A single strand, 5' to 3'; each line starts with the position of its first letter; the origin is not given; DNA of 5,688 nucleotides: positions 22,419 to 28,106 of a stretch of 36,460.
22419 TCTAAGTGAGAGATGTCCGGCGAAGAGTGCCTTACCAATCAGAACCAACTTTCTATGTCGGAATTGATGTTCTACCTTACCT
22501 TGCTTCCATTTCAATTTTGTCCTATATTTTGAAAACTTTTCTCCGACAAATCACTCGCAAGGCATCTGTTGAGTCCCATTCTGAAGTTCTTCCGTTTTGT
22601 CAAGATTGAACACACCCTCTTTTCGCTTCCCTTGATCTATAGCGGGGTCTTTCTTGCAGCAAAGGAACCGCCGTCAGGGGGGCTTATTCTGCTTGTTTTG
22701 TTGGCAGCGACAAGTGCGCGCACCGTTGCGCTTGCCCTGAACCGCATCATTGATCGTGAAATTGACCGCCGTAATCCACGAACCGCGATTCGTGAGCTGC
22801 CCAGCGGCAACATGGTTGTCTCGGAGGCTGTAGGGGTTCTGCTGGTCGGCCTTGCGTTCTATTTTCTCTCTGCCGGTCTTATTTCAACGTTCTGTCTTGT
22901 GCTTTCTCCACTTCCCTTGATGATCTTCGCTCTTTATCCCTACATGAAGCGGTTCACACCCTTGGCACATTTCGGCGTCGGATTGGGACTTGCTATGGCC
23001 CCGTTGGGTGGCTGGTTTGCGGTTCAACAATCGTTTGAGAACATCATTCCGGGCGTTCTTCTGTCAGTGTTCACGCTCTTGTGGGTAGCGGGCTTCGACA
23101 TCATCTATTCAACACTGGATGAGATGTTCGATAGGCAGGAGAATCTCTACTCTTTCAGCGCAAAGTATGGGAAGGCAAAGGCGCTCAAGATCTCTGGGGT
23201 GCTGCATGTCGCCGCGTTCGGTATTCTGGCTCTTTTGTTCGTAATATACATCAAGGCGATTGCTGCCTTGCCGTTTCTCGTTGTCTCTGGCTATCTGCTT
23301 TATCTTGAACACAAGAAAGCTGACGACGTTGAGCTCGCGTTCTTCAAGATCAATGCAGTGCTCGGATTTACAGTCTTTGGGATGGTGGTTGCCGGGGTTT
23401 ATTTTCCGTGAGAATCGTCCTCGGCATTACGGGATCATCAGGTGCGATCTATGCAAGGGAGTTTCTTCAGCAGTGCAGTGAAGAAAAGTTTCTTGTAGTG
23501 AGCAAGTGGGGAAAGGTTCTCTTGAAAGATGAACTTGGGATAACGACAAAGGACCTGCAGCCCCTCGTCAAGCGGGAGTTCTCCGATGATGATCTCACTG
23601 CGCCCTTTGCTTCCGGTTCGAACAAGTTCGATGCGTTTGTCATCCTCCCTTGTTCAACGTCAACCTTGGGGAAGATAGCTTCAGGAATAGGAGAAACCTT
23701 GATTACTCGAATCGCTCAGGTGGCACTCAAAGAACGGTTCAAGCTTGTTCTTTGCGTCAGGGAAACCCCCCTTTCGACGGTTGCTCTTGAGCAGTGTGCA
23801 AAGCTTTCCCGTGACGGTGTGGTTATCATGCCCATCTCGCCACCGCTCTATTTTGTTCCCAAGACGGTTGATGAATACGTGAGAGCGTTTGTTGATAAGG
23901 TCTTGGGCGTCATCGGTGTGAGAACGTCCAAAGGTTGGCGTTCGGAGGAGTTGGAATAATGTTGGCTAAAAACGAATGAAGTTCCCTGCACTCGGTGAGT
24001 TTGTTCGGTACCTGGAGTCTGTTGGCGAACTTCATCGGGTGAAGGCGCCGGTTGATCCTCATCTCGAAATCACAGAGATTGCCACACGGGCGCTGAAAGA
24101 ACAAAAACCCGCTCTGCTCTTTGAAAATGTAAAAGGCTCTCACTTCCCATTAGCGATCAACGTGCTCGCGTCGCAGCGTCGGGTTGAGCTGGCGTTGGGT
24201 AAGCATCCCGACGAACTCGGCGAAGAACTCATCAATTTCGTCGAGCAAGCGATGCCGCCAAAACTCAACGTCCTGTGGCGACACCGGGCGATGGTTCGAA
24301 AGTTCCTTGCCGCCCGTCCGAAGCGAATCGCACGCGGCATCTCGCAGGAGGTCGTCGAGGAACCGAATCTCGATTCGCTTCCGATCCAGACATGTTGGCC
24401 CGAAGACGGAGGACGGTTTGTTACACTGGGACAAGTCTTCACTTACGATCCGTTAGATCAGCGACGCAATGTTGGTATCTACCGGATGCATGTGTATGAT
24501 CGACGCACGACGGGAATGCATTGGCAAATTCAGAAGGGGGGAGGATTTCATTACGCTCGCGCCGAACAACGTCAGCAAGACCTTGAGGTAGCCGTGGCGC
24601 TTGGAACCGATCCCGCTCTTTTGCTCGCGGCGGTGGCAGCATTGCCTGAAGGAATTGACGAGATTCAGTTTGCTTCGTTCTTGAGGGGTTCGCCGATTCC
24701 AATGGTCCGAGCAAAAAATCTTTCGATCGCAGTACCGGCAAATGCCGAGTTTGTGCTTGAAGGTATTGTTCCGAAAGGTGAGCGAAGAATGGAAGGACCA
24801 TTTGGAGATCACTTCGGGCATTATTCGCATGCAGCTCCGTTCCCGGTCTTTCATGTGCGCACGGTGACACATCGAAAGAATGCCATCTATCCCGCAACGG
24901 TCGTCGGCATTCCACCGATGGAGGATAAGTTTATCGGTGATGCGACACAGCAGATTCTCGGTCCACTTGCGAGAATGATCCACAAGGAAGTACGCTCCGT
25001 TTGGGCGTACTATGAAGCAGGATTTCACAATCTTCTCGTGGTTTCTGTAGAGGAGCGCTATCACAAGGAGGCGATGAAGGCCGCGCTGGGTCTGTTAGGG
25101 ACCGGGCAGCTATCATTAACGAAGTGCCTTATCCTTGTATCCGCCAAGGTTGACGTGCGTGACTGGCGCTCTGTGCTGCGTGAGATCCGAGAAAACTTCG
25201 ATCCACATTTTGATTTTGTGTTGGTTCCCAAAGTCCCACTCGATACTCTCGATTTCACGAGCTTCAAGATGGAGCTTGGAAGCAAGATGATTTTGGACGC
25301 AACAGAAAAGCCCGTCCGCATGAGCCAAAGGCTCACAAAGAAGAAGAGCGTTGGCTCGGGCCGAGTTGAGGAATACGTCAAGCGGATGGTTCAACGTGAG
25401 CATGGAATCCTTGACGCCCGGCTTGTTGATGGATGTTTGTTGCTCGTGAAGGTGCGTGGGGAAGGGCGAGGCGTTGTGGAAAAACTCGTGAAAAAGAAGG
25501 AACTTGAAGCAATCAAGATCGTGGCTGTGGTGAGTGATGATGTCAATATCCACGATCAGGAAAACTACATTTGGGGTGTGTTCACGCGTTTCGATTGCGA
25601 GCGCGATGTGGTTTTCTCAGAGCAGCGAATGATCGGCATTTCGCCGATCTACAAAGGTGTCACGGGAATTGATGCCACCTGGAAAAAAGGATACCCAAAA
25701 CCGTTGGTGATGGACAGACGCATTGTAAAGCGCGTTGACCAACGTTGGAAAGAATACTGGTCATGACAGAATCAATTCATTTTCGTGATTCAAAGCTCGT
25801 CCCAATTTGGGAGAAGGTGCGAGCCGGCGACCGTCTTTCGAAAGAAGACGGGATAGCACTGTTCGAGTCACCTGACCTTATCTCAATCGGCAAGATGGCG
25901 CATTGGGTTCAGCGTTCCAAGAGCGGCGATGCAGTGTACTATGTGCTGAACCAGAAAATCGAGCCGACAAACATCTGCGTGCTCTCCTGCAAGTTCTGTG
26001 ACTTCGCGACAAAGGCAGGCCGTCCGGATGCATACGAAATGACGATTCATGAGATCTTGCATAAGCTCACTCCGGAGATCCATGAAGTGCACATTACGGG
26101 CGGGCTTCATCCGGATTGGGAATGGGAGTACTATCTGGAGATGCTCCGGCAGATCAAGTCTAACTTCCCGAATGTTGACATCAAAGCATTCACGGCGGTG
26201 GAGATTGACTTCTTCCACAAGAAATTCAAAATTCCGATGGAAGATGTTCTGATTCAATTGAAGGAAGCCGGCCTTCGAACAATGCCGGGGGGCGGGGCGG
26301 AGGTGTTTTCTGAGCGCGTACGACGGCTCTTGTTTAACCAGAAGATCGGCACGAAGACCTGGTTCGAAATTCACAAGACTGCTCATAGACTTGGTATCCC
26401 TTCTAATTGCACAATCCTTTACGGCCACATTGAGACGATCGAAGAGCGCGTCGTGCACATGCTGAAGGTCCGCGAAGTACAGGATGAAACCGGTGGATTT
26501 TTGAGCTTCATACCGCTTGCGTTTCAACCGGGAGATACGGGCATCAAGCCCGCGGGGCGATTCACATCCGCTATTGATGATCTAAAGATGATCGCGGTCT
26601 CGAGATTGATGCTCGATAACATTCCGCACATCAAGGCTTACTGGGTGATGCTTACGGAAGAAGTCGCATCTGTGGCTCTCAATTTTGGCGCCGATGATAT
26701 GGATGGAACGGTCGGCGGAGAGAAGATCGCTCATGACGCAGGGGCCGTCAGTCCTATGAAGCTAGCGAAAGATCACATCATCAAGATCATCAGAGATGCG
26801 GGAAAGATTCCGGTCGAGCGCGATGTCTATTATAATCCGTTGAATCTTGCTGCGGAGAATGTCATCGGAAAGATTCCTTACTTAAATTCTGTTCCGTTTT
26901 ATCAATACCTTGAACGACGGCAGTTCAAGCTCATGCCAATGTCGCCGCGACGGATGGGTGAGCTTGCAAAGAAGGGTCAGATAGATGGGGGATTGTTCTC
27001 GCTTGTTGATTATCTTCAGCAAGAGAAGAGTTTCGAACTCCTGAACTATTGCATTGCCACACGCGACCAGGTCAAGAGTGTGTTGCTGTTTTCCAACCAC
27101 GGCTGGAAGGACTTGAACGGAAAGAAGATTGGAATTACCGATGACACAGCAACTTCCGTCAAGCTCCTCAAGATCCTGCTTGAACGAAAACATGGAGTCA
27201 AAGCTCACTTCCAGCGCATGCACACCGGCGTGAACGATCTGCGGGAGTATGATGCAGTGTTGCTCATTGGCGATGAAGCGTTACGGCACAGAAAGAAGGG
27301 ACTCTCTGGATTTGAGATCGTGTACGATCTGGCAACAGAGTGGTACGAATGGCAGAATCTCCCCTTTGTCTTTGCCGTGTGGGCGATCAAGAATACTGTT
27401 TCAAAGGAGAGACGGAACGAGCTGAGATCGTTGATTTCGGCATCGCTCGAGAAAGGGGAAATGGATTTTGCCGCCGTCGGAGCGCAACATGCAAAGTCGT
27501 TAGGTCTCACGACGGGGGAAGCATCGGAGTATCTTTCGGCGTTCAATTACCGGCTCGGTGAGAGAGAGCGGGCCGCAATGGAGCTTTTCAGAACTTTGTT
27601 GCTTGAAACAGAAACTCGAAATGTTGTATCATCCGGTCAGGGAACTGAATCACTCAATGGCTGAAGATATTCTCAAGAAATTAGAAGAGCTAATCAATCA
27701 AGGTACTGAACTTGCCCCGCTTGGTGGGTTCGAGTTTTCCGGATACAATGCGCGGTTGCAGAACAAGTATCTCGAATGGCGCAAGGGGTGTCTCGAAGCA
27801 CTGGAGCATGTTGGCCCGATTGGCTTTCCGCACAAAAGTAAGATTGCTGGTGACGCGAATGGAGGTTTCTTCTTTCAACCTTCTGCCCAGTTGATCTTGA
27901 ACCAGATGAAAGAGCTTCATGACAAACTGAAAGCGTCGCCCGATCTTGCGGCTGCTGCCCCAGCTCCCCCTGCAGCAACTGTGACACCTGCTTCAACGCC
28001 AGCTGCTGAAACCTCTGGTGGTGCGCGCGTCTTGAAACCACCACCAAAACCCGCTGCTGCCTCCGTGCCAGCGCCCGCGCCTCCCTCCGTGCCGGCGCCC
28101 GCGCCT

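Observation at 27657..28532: TIR-like (CAP12/Pycsar-type) domain protein hard-wired into the futalosine operon at the position of the missing nucleosidase step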

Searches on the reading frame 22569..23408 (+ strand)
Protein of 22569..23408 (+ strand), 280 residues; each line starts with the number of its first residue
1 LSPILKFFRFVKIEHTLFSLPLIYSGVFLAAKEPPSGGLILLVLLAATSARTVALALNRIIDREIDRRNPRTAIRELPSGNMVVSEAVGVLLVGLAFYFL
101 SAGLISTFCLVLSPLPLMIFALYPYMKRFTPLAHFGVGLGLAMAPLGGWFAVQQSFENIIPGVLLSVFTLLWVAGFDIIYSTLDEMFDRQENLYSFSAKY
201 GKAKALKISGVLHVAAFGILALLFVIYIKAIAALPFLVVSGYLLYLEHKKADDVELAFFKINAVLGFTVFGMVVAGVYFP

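Call 16: search_protein_families(library=pfam, proteins=[window:22569-23408:+], max_evalue=0.001)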
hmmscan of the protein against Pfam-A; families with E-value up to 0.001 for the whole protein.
window:22569-23408:+ (280 aa): 1 family
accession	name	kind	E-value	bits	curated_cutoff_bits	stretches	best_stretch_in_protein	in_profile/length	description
PF01040.23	UbiA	-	2.9e-42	145.1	34.2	1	20-252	2-233/250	UbiA prenyltransferase family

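Call 31: search_protein_families(library=ncbifam, proteins=[window:22569-23408:+], max_evalue=0.00001)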
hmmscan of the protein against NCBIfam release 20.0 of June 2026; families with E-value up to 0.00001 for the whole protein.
window:22569-23408:+ (280 aa): 17 families
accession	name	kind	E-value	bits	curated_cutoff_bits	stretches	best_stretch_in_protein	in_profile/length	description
TIGR01475.1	ubiA_other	subfamily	1.2e-77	261.2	180.8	1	7-279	5-282/282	UbiA-like polyprenyltransferase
NF009524.0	PRK12886.1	equivalog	1.4e-64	218.3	387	1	4-275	8-282/291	prenyltransferase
NF041586.1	MqnP_DT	exception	9.3e-62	209.2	430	1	7-276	3-275/277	menaquinone biosynthesis prenyltransferase MqnP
NF009526.0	PRK12888.1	equivalog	8.7e-60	202.7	364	1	6-275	17-292/301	4-hydroxybenzoate octaprenyltransferase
NF041584.1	MqnP_SCO4491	exception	2.8e-55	188.1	420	1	6-275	5-280/285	menaquinone biosynthesis prenyltransferase MqnP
NF009609.0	PRK13106.1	equivalog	2.2e-54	184.9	349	1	7-260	18-279/301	prenyltransferase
NF041585.1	MqnP_Cj_Hp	exception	3e-51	174.6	375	1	6-274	3-278/281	menaquinone biosynthesis prenyltransferase MqnP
NF009515.0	PRK12874.1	equivalog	1.7e-50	172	392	1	6-276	10-287/291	4-hydroxybenzoate polyprenyltransferase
NF009532.0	PRK12895.1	equivalog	1.4e-43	149.3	414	1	9-280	8-283/286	prenyltransferase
NF009517.0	PRK12876.1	equivalog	1.8e-34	119.6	419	1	39-273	48-292/300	prenyltransferase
TIGR01474.1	ubiA_proteo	equivalog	6.5e-30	104.6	275.45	1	4-275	4-279/282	4-hydroxybenzoate octaprenyltransferase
NF009514.0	PRK12873.1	equivalog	1.5e-17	64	246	1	6-221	15-236/297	4-hydroxybenzoate polyprenyltransferase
TIGR01473.1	cyoE_ctaB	equivalog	2.2e-14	53.9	210.3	1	7-246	3-245/281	heme o synthase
NF009523.0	PRK12884.1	equivalog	8.2e-14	51.4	269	1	7-245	7-241/279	prenyltransferase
NF003349.0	PRK04375.1-2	equivalog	1.1e-11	44.5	246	1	26-173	47-195/318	heme o synthase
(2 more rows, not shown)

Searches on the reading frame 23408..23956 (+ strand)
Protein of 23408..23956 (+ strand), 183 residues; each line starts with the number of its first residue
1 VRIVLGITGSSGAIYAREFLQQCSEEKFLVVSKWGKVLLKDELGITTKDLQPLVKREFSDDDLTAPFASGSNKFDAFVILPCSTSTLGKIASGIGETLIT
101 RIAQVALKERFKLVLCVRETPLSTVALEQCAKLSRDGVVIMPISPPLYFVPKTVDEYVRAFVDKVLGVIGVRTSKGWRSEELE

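Call 16: search_protein_families(library=pfam, proteins=[window:23408-23956:+], max_evalue=0.001)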
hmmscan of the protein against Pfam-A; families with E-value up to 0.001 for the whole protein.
window:23408-23956:+ (183 aa): 1 family
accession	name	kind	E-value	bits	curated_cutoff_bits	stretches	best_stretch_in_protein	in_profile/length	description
PF02441.25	Flavoprotein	-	3.5e-34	118.2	22.7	1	1-166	1-159/162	Flavoprotein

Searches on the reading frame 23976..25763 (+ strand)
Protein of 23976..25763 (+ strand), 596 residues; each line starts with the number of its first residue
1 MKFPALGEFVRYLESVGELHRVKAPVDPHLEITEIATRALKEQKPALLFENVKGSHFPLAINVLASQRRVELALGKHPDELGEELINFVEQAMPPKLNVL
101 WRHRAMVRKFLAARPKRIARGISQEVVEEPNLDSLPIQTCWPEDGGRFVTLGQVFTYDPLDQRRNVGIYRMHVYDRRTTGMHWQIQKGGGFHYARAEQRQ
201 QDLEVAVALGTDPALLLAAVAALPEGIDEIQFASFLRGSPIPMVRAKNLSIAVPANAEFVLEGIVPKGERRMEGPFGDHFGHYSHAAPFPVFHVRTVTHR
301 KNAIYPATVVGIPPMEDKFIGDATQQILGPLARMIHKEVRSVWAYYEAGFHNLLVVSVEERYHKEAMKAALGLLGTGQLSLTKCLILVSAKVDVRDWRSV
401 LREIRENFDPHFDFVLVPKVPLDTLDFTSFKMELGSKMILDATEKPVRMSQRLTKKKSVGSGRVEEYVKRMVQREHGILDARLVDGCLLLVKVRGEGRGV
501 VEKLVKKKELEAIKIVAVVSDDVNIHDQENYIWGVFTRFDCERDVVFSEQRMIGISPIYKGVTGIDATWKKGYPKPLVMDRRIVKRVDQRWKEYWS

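Call 4: search_protein_families(library=ncbifam, proteins=[window:23976-25763:+], max_evalue=0.01)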
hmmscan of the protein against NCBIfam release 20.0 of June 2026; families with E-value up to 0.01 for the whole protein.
window:23976-25763:+ (596 aa): 7 families
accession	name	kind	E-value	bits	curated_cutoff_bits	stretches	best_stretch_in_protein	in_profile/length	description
TIGR03701.1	mena_SCO4490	equivalog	4.5e-158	526.5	495.9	2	8-437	1-433/433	menaquinone biosynthesis decarboxylase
TIGR00148.1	TIGR00148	subfamily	1.6e-132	442.3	244.85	2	8-445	3-438/438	UbiD family decarboxylase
NF008175.0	PRK10922.1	equivalog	4.4e-99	332.2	788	2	1-453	4-466/497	4-hydroxy-3-polyprenylbenzoate decarboxylase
NF041204.1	VdcC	exception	3.2e-78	263.2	650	2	6-461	4-453/467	non-oxidative hydroxyarylic acid decarboxylases subunit C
NF041219.1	BagN_FevL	exception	1e-32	113.3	1000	1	2-362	16-377/502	bagremycin/ferroverdin biosynthesis UbiD family decarboxylase BagN/FevL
TIGR02724.1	phenyl_P_beta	equivalog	3.4e-30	104.9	468.95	1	10-430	7-428/472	phenylphosphate carboxylase subunit beta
TIGR02723.1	phenyl_P_alpha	equivalog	8.7e-23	80.7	564.6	1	8-403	12-399/485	phenylphosphate carboxylase subunit alpha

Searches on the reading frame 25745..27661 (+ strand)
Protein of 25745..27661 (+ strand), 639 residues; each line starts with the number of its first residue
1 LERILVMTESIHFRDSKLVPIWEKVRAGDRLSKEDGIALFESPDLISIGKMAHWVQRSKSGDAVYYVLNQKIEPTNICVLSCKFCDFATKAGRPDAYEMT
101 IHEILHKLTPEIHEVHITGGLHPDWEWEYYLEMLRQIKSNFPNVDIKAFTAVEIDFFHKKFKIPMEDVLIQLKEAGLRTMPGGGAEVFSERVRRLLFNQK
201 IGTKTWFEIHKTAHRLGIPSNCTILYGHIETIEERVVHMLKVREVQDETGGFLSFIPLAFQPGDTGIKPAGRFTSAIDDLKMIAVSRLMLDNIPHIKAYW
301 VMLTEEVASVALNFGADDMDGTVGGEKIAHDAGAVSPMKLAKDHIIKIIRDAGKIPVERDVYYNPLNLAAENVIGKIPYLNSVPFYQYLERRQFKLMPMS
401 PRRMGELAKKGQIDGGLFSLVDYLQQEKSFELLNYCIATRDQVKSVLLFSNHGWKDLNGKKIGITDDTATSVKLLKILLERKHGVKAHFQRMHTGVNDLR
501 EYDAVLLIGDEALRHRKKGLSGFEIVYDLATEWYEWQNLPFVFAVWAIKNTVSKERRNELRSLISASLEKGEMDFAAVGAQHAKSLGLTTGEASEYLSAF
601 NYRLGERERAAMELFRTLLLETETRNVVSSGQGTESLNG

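Call 4: search_protein_families(library=ncbifam, proteins=[window:25745-27661:+], max_evalue=0.01)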
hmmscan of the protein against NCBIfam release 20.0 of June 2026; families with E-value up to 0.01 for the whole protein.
window:25745-27661:+ (639 aa): 14 families
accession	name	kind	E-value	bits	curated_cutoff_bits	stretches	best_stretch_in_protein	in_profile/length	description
TIGR03700.1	mena_SCO4494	equivalog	4.9e-144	479.6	434.55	1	21-365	1-350/351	aminofutalosine synthase MqnE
TIGR03699.1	menaquin_MqnC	equivalog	9.6e-108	360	428.1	1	30-364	2-340/342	cyclic dehypoxanthinyl futalosine synthase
TIGR00423.1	TIGR00423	subfamily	1.7e-107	359.3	260.25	1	64-365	1-309/310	CofH family radical SAM protein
NF006276.0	PRK08444.1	equivalog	4.5e-106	354.9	560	1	21-366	3-350/353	aminofutalosine synthase MqnE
TIGR03551.1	F420_cofH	equivalog_domain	1.3e-93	313.6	374.1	1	32-365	2-344/345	5-amino-6-(D-ribitylamino)uracil--L-tyrosine 4-hydroxyphenyl transferase CofH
NF005609.0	PRK07360.1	equivalog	6e-93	311.6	426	1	20-367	10-369/374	7,8-didemethyl-8-hydroxy-5-deazariboflavin synthase subunit CofH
NF006277.0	PRK08445.1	equivalog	8e-78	261.7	576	1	30-366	3-345/348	dehypoxanthine futalosine cyclase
NF004580.0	PRK05926.1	equivalog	4.1e-76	256.6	583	1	8-357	5-363/370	hypothetical protein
NF006687.0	PRK09234.1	equivalog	6.3e-76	256.2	1018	1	20-367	481-838/849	bifunctional FO biosynthesis protein CofGH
TIGR03550.1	F420_cofG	equivalog_domain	1.1e-08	34.7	213.35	1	208-321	153-265/322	7,8-didemethyl-8-hydroxy-5-deazariboflavin synthase CofG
NF004884.0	PRK06245.1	equivalog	5.5e-08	32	209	1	58-136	5-85/340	7,8-didemethyl-8-hydroxy-5-deazariboflavin synthase subunit CofG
TIGR03957.1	rSAM_HmdB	equivalog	8.6e-05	21.9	320.9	1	209-353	173-312/317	5,10-methenyltetrahydromethanopterin hydrogenase cofactor biosynthesis protein HmdB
TIGR03977.1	rSAM_pair_HxsC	equivalog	9.3e-05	21.4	267.9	1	75-150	32-106/292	His-Xaa-Ser system radical SAM maturase HxsC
TIGR03956.1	rSAM_HydE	equivalog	0.0064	15.8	254.6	0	25-146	5-131/340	[FeFe] hydrogenase H-cluster radical SAM maturase HydE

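Call 5: search_protein_families(library=pfam, proteins=[window:25745-27661:+], max_evalue=10)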
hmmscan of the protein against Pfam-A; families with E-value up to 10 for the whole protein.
window:25745-27661:+ (639 aa): 7 families
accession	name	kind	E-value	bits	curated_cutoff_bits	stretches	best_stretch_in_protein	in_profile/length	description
PF02621.19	VitK2_biosynth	-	3.8e-51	174.4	26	1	374-618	3-249/252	Menaquinone biosynthesis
PF19288.4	CofH_C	-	4.3e-18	65.8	27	1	251-369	3-122/125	CofH/MqnC C-terminal region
PF04055.27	Radical_SAM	-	3.2e-16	60.4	29.5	1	72-238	1-162/166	Radical SAM superfamily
PF13353.11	Fer4_12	-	0.0082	16.9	22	1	78-160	15-100/137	4Fe-4S single cluster domain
PF12974.12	Phosphonate-bd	-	0.088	12.6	27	1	453-505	99-160/242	ABC transporter, phosphonate, periplasmic substrate-binding protein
PF23611.1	zf-C2H2_16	-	0.62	10.6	27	1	81-90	2-11/26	C2H2 zinc finger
PF23225.1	zf-C2H2_7th_ZNF462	-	7.8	6.8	27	1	483-496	18-31/42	Zinc finger protein 462, seventh C2H2 zinc finger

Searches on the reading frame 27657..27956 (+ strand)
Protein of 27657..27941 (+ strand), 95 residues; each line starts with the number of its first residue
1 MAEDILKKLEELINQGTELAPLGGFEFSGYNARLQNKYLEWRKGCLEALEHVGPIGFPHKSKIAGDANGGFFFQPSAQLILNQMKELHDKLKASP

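Call 5: search_protein_families(library=pfam, proteins=[window:27657-27941:+], max_evalue=10)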
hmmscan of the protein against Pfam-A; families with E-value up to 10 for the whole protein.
window:27657-27941:+ (95 aa): 1 family
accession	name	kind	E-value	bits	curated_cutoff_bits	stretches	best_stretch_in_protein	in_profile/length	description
PF22002.1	MTLN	-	0.2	12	27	1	27-46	22-42/56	Mitoregulin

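Call 50: predict_structure(alignment_id=A4)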
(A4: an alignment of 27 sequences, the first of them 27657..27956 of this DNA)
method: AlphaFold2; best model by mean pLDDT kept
length: 100 residues; sequences in the alignment: 27
mean_pLDDT: 90.5   pTM: 0.82
mean pLDDT of the five models: 90.5, 87.6, 84.1, 84.0, 79.7
residues with pLDDT >= 90: 68; 70-90: 29; 50-70: 3; < 50: 0
segments of 3 or more residues with pLDDT < 50: none
pLDDT, mean of each block of 10 residues (from residue 1): 87 95 85 91 95 91 92 94 95 80
secondary structure, 60 per line:
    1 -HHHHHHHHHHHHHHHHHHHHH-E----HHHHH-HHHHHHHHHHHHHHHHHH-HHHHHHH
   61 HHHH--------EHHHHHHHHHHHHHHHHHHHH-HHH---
elements in order: H2-22 H29-33 H35-52 H54-64 H74-93

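Call 54: fold_search(model_id=the predicted structure, library=pdb)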
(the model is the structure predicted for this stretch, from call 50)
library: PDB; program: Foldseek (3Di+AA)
matches with E <= 10: 175; with E <= 0.001: 0
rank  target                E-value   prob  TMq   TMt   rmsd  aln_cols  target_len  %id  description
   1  1wcr_A                5.8e-01  0.09  0.21  0.21  14.8       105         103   20  Trimeric Structure of the Enzyme IIA from Escherichia coli Phosphotransferase System Specific for N,N'-Diacetylchitobi (released 2005-01-19)
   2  6upw_L                8.1e-01  0.30  0.43  0.31  10.5       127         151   12  Metavinculin ABD-F-actin complex (released 2020-09-30)
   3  3lf9                  1.1e+00  0.12  0.30  0.26  17.3       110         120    8  Crystal structure of HIV epitope-scaffold 4E10_D0_1IS1A_001_C (released 2010-09-22)
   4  9se5                  1.4e+00  0.08  0.25  0.03  18.2       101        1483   17  Mouse otoferlin (216-1931) in the lipid-free, Ca2+-bound state, "open" conformation (class 2) (released 2025-11-05)
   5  1rhg_B                1.5e+00  0.06  0.23  0.16  15.3       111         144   16  THE STRUCTURE OF GRANULOCYTE-COLONY-STIMULATING FACTOR AND ITS RELATIONSHIP TO THOSE OF OTHER GROWTH FACTORS (released 1994-01-31)
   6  1t6i_A                1.8e+00  0.28  0.48  0.45   6.2       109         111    8  Nickel Superoxide Dismutase (NiSOD) Apo Structure (released 2004-07-13)
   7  5xua_G                1.8e+00  0.13  0.37  0.30   8.6       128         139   15  The ligand-free dimer of chemoreceptor MCP2201 ligand binding domain (released 2018-06-27)
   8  2lfd_MODEL_1_A        1.9e+00  0.07  0.26  0.25   8.9       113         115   16  Solution NMR structure of Diiron protein in presence of 2 eq Zn2+, Northeast Structural Genomics Consortium Ta (released 2011-08-24)
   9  6tb3_BW               2.0e+00  0.21  0.45  0.40  14.2        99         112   16  yeast 80S ribosome in complex with the Not5 subunit of the CCR4-NOT complex (released 2020-04-22)
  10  6lea_A                2.1e+00  0.38  0.52  0.50   4.3       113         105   12  Structure of FliS chaperone in complex with flagellin and HP1076 (released 2020-05-13)
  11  8rz0_G                2.1e+00  0.13  0.33  0.35  10.5        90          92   14  Synthetic immunogen RH5-34EM bound to monoclonal antibody R5.016 (released 2024-07-17)
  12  5nl1_B                2.2e+00  0.07  0.25  0.19  15.4       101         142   11  Shigella IpaA-VBS3/TBS in complex with the Talin VBS1 domain 488-512 (released 2018-05-16)
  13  3v5y_B                2.4e+00  0.12  0.35  0.27   7.7       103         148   16  Structure of FBXL5 hemerythrin domain, P2(1) cell (released 2012-01-25)
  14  5xua_F                2.4e+00  0.10  0.34  0.28   8.8       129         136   16  The ligand-free dimer of chemoreceptor MCP2201 ligand binding domain (released 2018-06-27)
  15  8fih_B                2.4e+00  0.08  0.26  0.25  16.7       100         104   14  Multi-state design of two-state switchable hinge proteins (released 2023-08-16)
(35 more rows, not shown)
